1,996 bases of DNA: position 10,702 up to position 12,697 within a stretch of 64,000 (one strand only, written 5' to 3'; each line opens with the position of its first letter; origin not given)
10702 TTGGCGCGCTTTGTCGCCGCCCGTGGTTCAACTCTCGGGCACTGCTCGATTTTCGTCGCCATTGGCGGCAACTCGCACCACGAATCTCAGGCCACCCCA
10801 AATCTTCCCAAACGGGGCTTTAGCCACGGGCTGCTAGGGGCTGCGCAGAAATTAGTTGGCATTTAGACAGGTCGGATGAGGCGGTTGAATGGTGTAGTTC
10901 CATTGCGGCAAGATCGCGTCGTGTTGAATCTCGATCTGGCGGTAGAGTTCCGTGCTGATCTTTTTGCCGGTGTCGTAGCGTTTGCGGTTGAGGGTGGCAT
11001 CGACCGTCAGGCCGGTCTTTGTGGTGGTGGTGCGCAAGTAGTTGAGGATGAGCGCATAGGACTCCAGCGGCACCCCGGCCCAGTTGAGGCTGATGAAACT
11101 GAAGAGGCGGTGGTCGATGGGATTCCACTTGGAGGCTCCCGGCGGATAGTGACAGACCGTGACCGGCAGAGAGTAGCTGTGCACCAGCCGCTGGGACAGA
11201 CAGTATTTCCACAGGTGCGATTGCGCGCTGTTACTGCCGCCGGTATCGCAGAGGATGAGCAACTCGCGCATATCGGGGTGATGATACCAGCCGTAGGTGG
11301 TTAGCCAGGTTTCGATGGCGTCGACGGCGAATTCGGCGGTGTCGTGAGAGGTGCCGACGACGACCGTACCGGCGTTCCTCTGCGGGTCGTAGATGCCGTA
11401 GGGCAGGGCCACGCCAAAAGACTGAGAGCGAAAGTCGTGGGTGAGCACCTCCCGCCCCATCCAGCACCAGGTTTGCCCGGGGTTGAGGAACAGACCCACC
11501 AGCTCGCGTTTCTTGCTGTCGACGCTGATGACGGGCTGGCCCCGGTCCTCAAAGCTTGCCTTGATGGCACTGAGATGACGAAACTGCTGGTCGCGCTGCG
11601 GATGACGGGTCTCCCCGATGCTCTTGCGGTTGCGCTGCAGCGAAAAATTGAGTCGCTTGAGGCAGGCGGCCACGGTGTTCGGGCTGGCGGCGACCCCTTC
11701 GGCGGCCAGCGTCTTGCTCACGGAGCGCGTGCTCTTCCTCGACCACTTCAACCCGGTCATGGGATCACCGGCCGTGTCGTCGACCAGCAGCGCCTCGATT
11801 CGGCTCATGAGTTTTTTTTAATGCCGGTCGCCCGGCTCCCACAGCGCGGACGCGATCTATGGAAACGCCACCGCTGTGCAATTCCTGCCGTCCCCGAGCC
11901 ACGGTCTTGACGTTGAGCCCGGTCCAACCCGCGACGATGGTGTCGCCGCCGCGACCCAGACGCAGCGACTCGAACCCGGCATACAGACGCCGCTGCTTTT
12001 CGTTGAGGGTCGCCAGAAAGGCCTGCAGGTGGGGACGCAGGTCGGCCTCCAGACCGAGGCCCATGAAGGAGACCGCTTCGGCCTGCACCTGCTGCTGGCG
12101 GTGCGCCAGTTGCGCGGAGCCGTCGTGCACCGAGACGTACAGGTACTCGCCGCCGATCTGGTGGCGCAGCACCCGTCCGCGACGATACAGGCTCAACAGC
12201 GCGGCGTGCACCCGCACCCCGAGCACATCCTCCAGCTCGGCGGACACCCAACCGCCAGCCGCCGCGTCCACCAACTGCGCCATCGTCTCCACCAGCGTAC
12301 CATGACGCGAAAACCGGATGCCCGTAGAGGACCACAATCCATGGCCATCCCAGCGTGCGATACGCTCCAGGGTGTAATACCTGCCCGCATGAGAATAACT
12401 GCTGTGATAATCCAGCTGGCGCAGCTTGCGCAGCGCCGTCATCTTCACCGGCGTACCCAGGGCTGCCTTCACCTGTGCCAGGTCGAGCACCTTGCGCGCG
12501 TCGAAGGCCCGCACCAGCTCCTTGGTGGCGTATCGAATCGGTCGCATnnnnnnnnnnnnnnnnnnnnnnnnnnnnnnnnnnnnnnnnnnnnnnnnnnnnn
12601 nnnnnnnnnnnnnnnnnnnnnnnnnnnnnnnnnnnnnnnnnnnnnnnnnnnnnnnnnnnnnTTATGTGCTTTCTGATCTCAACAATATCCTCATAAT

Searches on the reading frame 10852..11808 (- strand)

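Call 19: search_protein_families(library=pfam, proteins=[window:10852-11808:-], max_evalue=0.001)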
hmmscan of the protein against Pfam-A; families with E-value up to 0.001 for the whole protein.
window:10852-11808:- (318 aa): 1 family
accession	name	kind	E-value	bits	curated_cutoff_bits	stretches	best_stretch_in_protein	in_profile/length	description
PF07592.17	DDE_Tnp_ISAZ013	-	3.9e-106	355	26.9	1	4-309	2-308/308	Rhodopirellula transposase DDE domain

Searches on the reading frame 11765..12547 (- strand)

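Call 19: search_protein_families(library=pfam, proteins=[window:11765-12547:-], max_evalue=0.001)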
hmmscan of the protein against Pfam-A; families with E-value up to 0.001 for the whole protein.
window:11765-12547:- (260 aa): 0 families

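Call 64: search_protein_families(library=ncbifam, proteins=[window:11765-12547:-], max_evalue=0.001)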
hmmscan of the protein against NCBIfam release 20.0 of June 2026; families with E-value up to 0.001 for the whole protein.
window:11765-12547:- (260 aa): 1 family
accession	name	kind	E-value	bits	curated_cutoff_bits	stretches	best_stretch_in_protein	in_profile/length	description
NF033519.0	transpos_ISAzo13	equivalog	8.7e-13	48.1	200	1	178-247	2-74/387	ISAzo13 family transposase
